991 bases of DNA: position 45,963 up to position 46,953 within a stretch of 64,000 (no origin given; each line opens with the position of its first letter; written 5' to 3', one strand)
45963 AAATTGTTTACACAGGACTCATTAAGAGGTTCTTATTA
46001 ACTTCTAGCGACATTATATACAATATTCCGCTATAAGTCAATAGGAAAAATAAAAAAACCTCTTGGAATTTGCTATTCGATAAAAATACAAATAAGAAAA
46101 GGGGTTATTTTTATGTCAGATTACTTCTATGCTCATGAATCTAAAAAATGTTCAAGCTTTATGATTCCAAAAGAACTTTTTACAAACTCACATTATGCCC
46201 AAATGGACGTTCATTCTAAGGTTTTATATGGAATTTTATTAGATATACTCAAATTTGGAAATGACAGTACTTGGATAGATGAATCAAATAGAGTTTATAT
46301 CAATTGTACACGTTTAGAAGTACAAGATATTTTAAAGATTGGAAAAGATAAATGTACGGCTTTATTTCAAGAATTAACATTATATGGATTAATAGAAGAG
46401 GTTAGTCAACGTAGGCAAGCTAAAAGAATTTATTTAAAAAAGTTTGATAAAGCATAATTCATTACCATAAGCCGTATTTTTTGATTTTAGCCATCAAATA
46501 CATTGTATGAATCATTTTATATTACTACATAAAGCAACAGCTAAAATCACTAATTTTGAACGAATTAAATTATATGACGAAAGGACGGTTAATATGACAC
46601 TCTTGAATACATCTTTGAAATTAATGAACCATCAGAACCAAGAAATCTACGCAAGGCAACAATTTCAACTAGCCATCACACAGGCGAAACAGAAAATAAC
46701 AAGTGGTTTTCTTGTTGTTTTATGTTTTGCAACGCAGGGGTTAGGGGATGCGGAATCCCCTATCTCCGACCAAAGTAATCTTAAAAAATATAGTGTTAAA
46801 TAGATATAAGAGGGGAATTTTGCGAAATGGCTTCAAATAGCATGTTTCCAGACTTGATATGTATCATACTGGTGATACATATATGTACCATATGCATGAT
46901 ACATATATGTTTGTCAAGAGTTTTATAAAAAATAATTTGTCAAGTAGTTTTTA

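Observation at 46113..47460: Plasmid-type replicon (RepA_N protein, palindrome/iteron cluster, RepL) inside a phage that also encodes its own replisome: phage-plasmid signature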

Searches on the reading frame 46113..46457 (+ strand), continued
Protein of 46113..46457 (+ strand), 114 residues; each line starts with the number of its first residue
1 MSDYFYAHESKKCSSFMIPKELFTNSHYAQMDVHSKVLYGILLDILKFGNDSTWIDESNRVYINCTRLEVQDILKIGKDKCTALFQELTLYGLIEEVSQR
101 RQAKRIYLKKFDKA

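Call 112: find_homologous_proteins(query=A4, max_evalue=0.00001)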
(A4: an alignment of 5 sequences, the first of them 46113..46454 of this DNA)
Query A4 (5 sequences) (114 aa, profile of the alignment): 6253 proteins with E <= 0.00001 among 7422 candidates; the best 120 are listed.
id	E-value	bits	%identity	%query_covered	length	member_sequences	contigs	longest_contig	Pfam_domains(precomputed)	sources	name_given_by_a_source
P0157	2.0e-58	214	-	-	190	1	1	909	PF06970.19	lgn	-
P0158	1.3e-53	198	35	96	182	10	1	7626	PF06970.19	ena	-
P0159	1.5e-53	198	35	96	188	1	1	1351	PF06970.19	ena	-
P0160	1.6e-53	198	38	97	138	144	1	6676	PF06970.19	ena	-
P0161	1.8e-53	198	35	96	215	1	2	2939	PF06970.19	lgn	-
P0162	2.0e-53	198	35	96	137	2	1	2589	PF06970.19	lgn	-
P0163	3.1e-53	197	38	97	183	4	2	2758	PF06970.19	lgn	-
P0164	3.2e-53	197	35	96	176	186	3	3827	PF06970.19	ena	-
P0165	3.4e-53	197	35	96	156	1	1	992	PF06970.19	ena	-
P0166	3.8e-53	197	38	97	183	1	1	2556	PF06970.19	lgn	-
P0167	3.9e-53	197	38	97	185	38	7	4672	PF06970.19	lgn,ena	-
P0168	4.4e-53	197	30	89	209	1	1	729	PF06970.19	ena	-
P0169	5.0e-53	196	38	97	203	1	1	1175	PF06970.19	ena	-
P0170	5.1e-53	196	38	97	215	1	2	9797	PF06970.19,PF13614.13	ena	-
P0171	6.1e-53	196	37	96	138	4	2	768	PF06970.19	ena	-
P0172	7.3e-53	196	34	96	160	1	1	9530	PF06970.19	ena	-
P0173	7.9e-53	196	38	97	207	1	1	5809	PF06970.19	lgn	-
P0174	1.0e-52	195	34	96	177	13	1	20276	PF06970.19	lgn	-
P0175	1.4e-52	195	34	96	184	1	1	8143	PF06970.19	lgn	-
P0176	1.4e-52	195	38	100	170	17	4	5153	PF06970.19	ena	-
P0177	1.6e-52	195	39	100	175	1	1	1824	PF06970.19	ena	-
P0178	1.7e-52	195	38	100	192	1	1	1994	PF06970.19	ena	-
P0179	2.1e-52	194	36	75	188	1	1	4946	PF13730.13,PF06970.19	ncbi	-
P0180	2.7e-52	194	39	100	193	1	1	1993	PF06970.19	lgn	-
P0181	4.5e-52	193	37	97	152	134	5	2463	PF06970.19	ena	-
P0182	4.9e-52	193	40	77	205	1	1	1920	PF06970.19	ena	-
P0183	5.2e-52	193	38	97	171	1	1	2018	PF06970.19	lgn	-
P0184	5.2e-52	193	40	77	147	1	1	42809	PF06970.19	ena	-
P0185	6.4e-52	193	38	97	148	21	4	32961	PF06970.19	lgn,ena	-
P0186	6.7e-52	193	35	96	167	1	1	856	PF06970.19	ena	-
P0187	6.9e-52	193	38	97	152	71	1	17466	PF06970.19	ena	-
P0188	7.8e-52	193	37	97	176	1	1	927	PF06970.19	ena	-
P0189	7.8e-52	193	38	97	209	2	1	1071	PF06970.19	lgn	-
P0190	7.9e-52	193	34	96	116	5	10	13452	PF06970.19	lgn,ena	-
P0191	8.1e-52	193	38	97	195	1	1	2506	PF06970.19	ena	-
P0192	8.3e-52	192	38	97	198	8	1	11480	PF06970.19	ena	-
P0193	1.1e-51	192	38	97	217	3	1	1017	PF06970.19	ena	-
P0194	1.1e-51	192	38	97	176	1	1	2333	PF06970.19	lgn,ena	-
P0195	1.3e-51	192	38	97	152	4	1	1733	PF06970.19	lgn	-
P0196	1.3e-51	192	38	97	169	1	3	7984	PF06970.19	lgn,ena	-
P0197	1.5e-51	192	37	97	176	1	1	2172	PF06970.19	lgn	-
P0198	1.5e-51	192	40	77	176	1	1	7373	PF06970.19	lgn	-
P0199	1.6e-51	192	38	97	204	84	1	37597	PF06970.19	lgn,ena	-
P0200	1.7e-51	191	37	97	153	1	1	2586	PF06970.19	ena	-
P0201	1.8e-51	191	38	97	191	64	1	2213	PF06970.19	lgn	-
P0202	2.5e-51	191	39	99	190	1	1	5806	PF06970.19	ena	-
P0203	2.6e-51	191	40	77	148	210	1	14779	PF06970.19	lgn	-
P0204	2.7e-51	191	38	97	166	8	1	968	PF06970.19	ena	-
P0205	3.4e-51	190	37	97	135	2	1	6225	PF06970.19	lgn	-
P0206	3.5e-51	190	34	96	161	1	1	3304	PF06970.19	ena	-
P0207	4.8e-51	190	37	97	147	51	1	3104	PF06970.19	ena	-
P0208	6.0e-51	190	37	97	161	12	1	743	PF06970.19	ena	-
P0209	6.1e-51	190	38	97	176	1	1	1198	PF06970.19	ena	-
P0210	1.0e-50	189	35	96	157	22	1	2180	PF06970.19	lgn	-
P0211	1.1e-50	189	37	97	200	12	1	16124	PF06970.19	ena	-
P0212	1.5e-50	188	37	97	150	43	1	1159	PF06970.19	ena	-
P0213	1.9e-50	188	37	97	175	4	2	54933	PF06970.19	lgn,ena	-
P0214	3.1e-50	187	37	96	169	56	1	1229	PF06970.19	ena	-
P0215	3.8e-50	187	38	97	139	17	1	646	PF06970.19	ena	-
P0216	5.0e-50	187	38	97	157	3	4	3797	PF06970.19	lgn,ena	-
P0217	5.2e-50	187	36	96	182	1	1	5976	PF06970.19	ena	-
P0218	5.3e-50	187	37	96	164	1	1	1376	PF06970.19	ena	-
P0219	5.3e-50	187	38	97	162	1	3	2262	PF06970.19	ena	-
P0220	5.5e-50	187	36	96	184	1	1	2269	PF06970.19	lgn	-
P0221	5.9e-50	187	39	77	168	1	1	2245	PF06970.19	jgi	jgi:hypothetical protein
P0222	6.4e-50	186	37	96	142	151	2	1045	PF06970.19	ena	-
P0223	7.2e-50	186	36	96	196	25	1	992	PF06970.19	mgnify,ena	mgnify:FL=1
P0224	8.1e-50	186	37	96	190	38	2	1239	PF06970.19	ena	-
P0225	8.7e-50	186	39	97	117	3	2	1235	PF06970.19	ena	-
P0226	9.8e-50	186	38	97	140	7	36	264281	PF06970.19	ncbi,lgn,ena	-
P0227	1.0e-49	186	35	96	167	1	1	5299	PF06970.19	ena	-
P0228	1.1e-49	186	37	96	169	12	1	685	PF06970.19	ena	-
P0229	1.1e-49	186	37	96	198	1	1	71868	PF06970.19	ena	-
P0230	1.1e-49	186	39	97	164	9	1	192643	PF06970.19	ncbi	-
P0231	1.2e-49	186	37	96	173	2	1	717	PF06970.19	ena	-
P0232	1.3e-49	185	37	97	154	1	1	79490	PF06970.19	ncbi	-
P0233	1.6e-49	185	37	96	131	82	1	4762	PF06970.19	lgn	-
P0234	1.7e-49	185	36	96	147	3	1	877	PF06970.19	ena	-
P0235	1.7e-49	185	37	100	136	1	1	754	PF06970.19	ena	-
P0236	2.0e-49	185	37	97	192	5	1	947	PF06970.19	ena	-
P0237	2.1e-49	185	36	96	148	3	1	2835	PF06970.19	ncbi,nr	ncbi:MAG: replication initiator protein A, partial [Clostridiales bacterium]|nr:replication initiato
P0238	2.7e-49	184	36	97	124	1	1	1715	PF06970.19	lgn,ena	-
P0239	2.8e-49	184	39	97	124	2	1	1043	PF06970.19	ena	-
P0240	3.2e-49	184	36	96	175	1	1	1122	PF06970.19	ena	-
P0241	3.3e-49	184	36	96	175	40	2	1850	PF06970.19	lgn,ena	-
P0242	3.6e-49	184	38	97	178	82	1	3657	PF06970.19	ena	-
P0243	3.8e-49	184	37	96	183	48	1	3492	PF06970.19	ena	-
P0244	3.9e-49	184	38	96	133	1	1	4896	PF06970.19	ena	-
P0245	3.9e-49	184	37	96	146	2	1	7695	PF06970.19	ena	-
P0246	4.7e-49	184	36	97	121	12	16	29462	PF06970.19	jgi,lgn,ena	jgi:hypothetical protein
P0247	4.8e-49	184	36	96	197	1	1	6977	PF06970.19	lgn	-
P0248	4.9e-49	184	40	97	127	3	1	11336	PF06970.19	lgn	-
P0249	5.2e-49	183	37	97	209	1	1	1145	PF06970.19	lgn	-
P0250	5.4e-49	183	37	97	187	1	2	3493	PF06970.19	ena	-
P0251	5.6e-49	183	36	96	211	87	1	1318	PF06970.19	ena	-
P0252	5.8e-49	183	36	96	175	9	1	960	PF06970.19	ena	-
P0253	6.1e-49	183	36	96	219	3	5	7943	PF06970.19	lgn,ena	-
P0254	7.2e-49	183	38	85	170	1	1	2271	PF06970.19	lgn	-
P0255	8.9e-49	183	36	96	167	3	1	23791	PF06970.19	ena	-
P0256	9.9e-49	183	37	96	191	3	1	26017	PF06970.19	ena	-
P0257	1.1e-48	182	40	96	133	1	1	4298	PF06970.19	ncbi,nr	ncbi:MAG: replication initiator protein A, partial [Eubacteriales bacterium]|nr:replication initiato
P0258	1.1e-48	182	38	97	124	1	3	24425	PF06970.19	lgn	-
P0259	1.4e-48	182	39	77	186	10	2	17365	PF06970.19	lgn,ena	-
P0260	1.5e-48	182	38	97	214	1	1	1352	PF06970.19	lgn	-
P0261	1.5e-48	182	37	96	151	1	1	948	PF06970.19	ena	-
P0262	1.6e-48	182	40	97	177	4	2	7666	PF06970.19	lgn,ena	-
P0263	1.6e-48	182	38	96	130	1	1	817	PF06970.19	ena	-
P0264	2.0e-48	182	36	96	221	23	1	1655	PF06970.19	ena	-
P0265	2.0e-48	182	40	97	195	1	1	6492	PF06970.19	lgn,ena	-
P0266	2.7e-48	181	36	96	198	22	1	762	PF06970.19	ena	-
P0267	2.8e-48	181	38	96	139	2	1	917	PF06970.19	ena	-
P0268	2.8e-48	181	36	98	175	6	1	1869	PF06970.19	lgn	-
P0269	2.9e-48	181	39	97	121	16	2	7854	PF06970.19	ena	-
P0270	3.1e-48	181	37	97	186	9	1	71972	PF06970.19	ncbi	-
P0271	3.4e-48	181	37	97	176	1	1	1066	PF06970.19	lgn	-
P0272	3.7e-48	181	37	96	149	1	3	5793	PF06970.19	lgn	-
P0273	4.8e-48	180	39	96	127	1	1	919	PF06970.19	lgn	-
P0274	5.3e-48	180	36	98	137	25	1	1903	PF06970.19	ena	-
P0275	5.3e-48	180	35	98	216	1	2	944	PF06970.19,PF03374.20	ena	-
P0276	5.9e-48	180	37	96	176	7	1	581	PF06970.19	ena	-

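Call 113: find_encoding_contigs(protein=P0246, flank=6000, max_places=3)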
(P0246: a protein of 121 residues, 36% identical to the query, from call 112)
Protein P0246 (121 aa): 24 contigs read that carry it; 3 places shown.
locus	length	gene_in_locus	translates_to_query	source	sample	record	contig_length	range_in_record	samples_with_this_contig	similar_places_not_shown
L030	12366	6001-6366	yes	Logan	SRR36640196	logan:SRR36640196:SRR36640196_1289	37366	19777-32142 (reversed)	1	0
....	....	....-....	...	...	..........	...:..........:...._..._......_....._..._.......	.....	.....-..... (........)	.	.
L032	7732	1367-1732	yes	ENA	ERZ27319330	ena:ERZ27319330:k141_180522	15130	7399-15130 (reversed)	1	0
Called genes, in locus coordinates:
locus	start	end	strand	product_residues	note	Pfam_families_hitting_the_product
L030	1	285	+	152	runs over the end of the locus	PF12682:Flavodoxin_4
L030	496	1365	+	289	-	-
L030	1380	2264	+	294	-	-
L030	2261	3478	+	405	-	PF00709:Adenylsucc_synt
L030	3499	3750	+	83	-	PF07927:HicA_toxin (weak)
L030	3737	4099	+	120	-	PF15919:HicB_lk_antitox, PF15970:HicB-like_2 (weak), PF05534:HicB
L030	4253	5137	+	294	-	PF14267:DUF4357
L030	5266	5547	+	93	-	-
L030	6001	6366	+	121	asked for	PF06970:RepA_N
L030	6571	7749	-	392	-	PF00872:Transposase_mut, PF10551:MULE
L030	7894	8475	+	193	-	-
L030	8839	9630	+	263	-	-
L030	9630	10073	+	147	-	-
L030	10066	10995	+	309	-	-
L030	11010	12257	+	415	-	PF00691:OmpA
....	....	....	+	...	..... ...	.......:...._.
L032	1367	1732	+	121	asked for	PF06970:RepA_N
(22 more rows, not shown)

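Call 114: find_encoding_contigs(protein=P0190, flank=6000, max_places=3)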
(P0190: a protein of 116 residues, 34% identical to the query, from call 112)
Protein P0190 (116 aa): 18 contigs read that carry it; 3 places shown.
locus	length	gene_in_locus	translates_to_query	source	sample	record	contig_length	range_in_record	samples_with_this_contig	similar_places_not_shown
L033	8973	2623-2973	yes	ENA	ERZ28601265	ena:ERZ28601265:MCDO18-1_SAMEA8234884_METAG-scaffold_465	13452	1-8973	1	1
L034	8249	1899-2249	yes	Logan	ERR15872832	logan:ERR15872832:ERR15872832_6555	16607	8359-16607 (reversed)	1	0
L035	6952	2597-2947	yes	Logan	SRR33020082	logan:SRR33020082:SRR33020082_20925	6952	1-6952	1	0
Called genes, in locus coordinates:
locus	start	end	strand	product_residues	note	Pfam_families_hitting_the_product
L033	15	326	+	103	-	-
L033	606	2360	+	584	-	PF07275:ArdA, PF18941:DUF5688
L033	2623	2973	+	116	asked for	PF06970:RepA_N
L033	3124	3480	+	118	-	PF19481:DUF6017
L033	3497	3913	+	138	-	-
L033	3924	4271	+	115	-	PF24963:DUF7768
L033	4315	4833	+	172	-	PF12687:DUF3801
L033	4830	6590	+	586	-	PF02534:T4SS-DNA_transf, PF10412:TrwB_AAD_bind, PF12696:TraG-D_C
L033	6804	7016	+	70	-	PF12750:Maff2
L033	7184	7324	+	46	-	PF12750:Maff2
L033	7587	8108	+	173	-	PF06414:Zeta_toxin (weak), PF07931:CPT (weak), PF13671:AAA_33, PF13238:AAA_18 (weak)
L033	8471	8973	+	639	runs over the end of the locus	PF00009:GTP_EFTU, PF01926:MMR_HSR1, PF22042:EF-G_D2 (weak), PF14492:EFG_III, PF03764:EFG_IV, PF00679:EFG_C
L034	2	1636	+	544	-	?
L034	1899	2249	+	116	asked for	PF06970:RepA_N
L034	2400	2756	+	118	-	PF19481:DUF6017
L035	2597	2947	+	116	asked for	PF06970:RepA_N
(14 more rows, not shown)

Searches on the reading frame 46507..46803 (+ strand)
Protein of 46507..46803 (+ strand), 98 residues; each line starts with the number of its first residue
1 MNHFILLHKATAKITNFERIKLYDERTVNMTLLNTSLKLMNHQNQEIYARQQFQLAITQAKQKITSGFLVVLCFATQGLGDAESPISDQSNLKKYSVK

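Call 3: search_protein_families(library=pfam, proteins=[window:46507-46803:+], max_evalue=1)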
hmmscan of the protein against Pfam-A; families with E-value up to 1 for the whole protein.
window:46507-46803:+ (98 aa): 2 families
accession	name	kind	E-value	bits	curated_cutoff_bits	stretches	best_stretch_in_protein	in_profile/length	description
PF12226.14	Astro_capsid_p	-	0.0079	15.8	25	1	39-72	79-112/363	Turkey astrovirus capsid protein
PF24512.1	DUF7592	-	0.027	14.9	27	1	10-53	37-80/85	Domain of unknown function (DUF7592)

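Call 4: search_protein_families(library=phrogs, proteins=[window:46507-46803:+], max_evalue=0.1)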
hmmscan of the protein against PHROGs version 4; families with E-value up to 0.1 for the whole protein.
window:46507-46803:+ (98 aa): 1 family
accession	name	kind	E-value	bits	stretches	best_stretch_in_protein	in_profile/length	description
phrog_36071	-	unknown function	0.081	13.6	1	38-90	85-137/208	-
